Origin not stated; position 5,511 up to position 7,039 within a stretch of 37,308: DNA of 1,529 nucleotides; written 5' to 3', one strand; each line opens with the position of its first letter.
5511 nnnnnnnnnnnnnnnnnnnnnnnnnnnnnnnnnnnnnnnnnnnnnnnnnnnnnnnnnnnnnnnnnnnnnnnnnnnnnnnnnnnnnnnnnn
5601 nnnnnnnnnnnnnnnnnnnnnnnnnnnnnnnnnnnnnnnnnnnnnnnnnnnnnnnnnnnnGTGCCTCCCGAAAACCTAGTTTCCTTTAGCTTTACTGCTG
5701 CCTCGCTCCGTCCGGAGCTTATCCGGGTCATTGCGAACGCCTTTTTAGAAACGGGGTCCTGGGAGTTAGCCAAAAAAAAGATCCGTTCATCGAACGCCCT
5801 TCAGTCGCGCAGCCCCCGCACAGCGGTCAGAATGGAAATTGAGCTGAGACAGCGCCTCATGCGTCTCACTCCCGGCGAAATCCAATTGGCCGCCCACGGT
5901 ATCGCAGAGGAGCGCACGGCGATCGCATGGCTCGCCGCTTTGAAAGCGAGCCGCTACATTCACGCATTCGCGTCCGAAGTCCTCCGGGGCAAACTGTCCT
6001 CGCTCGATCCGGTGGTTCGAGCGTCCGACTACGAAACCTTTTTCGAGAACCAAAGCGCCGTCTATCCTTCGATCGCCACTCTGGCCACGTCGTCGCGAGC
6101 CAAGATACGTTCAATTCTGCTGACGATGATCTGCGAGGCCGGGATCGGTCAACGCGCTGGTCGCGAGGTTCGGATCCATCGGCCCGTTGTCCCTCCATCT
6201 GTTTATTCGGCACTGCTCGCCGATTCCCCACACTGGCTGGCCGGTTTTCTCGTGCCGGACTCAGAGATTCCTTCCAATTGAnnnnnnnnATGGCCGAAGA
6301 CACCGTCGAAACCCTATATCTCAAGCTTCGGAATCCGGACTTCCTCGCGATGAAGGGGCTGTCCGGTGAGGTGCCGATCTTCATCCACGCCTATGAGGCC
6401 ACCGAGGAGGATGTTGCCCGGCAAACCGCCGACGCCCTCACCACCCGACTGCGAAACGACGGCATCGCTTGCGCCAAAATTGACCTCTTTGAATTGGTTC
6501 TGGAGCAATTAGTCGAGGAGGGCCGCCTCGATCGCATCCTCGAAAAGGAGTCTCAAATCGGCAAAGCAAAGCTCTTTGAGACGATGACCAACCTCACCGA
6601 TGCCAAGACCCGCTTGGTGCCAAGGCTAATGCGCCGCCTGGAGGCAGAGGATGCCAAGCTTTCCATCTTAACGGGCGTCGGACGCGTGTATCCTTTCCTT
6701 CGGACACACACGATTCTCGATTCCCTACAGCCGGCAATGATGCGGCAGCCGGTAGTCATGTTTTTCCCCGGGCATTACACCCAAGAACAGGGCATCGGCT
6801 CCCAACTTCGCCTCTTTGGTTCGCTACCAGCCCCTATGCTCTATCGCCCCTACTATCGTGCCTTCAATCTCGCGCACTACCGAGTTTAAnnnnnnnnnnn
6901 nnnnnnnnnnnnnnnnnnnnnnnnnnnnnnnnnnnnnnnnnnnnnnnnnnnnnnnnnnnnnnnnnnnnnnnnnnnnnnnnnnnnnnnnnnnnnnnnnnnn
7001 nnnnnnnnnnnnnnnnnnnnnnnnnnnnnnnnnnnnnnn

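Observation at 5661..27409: Type 1 BREX operon used as a scaffold: both internal junctions carry co-oriented, translationally coupled defence cargo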

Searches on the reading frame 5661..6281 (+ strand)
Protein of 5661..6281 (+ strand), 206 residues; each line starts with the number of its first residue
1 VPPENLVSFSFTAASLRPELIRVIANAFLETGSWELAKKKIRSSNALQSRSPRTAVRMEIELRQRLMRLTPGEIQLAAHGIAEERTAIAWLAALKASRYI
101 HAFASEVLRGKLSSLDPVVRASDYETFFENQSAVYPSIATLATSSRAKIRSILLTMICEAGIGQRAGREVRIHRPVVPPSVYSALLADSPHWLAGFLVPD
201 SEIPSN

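Call 5: search_protein_families(library=padloc, proteins=[window:5661-6281:+], max_evalue=0.01)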
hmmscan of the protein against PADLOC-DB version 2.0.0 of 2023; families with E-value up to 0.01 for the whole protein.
window:5661-6281:+ (206 aa): 10 families
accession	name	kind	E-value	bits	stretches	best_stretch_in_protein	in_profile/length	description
PDLC02443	BrxA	-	2.9e-31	106.8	1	8-196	9-194/203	BrxA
PDLC02452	BrxA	-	1.9e-29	100.8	1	8-204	4-199/204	BrxA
PDLC02457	BrxA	-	8.7e-19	66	1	12-185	13-185/201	BrxA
PDLC02441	BrxA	-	2.2e-18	64.8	1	12-186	21-194/209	BrxA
PDLC02451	BrxA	-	3.4e-14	51.4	1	22-185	22-185/201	BrxA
PDLC02439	BrxA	-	3.5e-13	47.6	1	21-162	21-162/200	BrxA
PDLC02447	BrxA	-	4.2e-10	37.7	1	21-185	19-183/199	BrxA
PDLC02438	BrxA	-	1.1e-09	36.5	1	30-189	28-189/200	BrxA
PDLC02440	BrxA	-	1.5e-09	36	1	8-173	6-171/199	BrxA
PDLC02446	BrxA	-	0.0012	16.8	1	10-166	11-168/211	BrxA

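Call 6: search_protein_families(library=pfam, proteins=[window:5661-6281:+], max_evalue=0.01)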
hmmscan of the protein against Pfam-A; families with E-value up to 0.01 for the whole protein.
window:5661-6281:+ (206 aa): 1 family
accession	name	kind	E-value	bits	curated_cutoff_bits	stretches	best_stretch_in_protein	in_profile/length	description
PF08849.17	BrxA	-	2.2e-29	102.9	23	1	9-186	5-181/184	BrxA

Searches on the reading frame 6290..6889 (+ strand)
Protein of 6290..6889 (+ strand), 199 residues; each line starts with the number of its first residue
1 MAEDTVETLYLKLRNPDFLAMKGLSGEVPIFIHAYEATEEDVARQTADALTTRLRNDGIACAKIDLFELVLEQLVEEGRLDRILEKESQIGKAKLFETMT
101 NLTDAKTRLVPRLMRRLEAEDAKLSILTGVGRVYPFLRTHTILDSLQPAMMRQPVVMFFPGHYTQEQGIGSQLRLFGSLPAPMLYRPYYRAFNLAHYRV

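Call 5: search_protein_families(library=padloc, proteins=[window:6290-6889:+], max_evalue=0.01)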
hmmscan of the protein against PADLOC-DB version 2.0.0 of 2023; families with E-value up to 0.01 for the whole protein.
window:6290-6889:+ (199 aa): 10 families
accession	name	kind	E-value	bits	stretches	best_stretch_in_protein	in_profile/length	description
PDLC02463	BrxB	-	1.5e-48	163.4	1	4-196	7-191/193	BrxB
PDLC02468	BrxB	-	2.8e-27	93.8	1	64-199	4-135/135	BrxB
PDLC02466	BrxB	-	9.9e-19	66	1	9-194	11-184/185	BrxB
PDLC02461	BrxB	-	1.4e-13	48.9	1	15-167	21-172/200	BrxB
PDLC02459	BrxB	-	4e-13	47.6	1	30-187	31-200/203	BrxB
PDLC02469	BrxB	-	2.5e-07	28.5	1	24-166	23-160/184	BrxB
PDLC02462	BrxB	-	7.6e-07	27.3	1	8-167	7-180/202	BrxB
PDLC02465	BrxB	-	2.4e-05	22.6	1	41-180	41-178/190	BrxB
PDLC02467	BrxB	-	2.8e-05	22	1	48-177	51-171/193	BrxB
PDLC02464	BrxB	-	0.00073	17.6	1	128-187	22-76/79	BrxB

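Call 6: search_protein_families(library=pfam, proteins=[window:6290-6889:+], max_evalue=0.01)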
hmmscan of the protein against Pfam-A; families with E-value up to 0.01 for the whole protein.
window:6290-6889:+ (199 aa): 1 family
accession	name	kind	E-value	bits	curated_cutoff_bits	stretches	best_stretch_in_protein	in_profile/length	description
PF08747.16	BrxB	-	6.9e-32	110.5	26.8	1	63-194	2-124/124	BREX protein BrxB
